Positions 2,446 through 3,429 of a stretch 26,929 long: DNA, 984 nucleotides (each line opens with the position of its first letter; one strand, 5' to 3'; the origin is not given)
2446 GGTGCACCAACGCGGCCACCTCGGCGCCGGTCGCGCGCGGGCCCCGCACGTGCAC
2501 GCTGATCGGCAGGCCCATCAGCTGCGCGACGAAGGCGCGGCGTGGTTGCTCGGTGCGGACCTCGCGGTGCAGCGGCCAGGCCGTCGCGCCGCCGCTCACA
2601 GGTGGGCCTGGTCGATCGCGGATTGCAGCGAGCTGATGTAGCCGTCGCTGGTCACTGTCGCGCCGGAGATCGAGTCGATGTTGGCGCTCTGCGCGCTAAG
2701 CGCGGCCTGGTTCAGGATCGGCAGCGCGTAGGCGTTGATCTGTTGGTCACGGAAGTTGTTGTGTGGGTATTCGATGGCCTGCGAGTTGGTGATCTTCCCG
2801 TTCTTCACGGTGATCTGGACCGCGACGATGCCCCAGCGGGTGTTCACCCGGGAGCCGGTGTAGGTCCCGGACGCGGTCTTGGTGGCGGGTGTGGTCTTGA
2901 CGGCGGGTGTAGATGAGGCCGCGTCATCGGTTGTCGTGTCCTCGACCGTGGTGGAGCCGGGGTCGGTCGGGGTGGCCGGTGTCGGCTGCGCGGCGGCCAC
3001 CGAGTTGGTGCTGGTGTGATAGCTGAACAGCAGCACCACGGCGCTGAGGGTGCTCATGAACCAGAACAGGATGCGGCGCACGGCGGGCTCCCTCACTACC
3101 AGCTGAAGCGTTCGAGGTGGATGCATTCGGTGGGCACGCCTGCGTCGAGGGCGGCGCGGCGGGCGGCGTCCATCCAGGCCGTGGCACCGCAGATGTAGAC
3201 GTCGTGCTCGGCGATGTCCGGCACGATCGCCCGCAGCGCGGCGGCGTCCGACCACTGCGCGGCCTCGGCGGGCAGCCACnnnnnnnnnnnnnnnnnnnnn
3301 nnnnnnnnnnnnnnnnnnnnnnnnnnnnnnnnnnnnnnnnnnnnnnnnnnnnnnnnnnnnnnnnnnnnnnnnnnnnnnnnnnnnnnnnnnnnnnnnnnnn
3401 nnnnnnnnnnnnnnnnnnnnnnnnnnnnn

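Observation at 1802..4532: Translationally coupled FRE-like flavocytochrome / FMN-binding protein / ApbE operon (extracytoplasmic flavinylation and electron-transfer module) downstream of an AraC regulator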

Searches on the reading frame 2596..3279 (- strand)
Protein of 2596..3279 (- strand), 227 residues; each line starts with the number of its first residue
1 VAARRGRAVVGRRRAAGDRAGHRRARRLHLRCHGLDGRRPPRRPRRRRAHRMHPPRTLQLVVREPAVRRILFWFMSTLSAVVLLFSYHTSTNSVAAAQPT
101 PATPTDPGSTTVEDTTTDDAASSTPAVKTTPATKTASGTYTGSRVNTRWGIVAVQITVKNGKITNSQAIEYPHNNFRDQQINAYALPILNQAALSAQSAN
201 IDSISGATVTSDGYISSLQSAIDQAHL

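Call 3: search_protein_families(library=pfam, proteins=[window:2596-3279:-], max_evalue=0.01)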
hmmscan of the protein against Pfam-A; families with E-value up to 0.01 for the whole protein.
window:2596-3279:- (227 aa): 1 family
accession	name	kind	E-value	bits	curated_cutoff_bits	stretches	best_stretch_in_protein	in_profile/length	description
PF04205.19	FMN_bind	-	1.5e-08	35.6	22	1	149-222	3-76/77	FMN-binding domain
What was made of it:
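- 2596..3081 (-): Gene for the membrane-anchored FMN_bind protein (161 aa). It has MRR plus a conserved TM helix ending FSYHTS (residues 2-24), a hypervariable Thr/Pro/Ala/Ser linker (about 25-70) and an FMN_bind domain (72-161). Pfam PF04205 at 1.5e-8 (call 3).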

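Call 4: search_protein_families(library=ncbifam, proteins=[window:2596-3279:-], max_evalue=0.01)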
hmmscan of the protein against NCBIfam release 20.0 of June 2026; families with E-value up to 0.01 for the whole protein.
window:2596-3279:- (227 aa): 4 families
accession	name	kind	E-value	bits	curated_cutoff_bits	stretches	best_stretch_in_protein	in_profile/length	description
NF041840.1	rnfG_Methano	equivalog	1.5e-05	24.6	230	1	174-224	137-183/189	Rnf electron transport complex subunit RnfG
NF045876.1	RnfG_DVU2794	exception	0.00038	20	205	1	188-223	142-177/190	RnfABCDGE type electron transport complex subunit G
NF041941.1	lipo_FMN_PplA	exception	0.0011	18.3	325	0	110-167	33-91/302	extracellular electron transfer flavoprotein PplA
TIGR01938.1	nqrC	equivalog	0.0044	16.7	144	1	178-221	197-241/251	NADH:ubiquinone reductase (Na(+)-transporting) subunit C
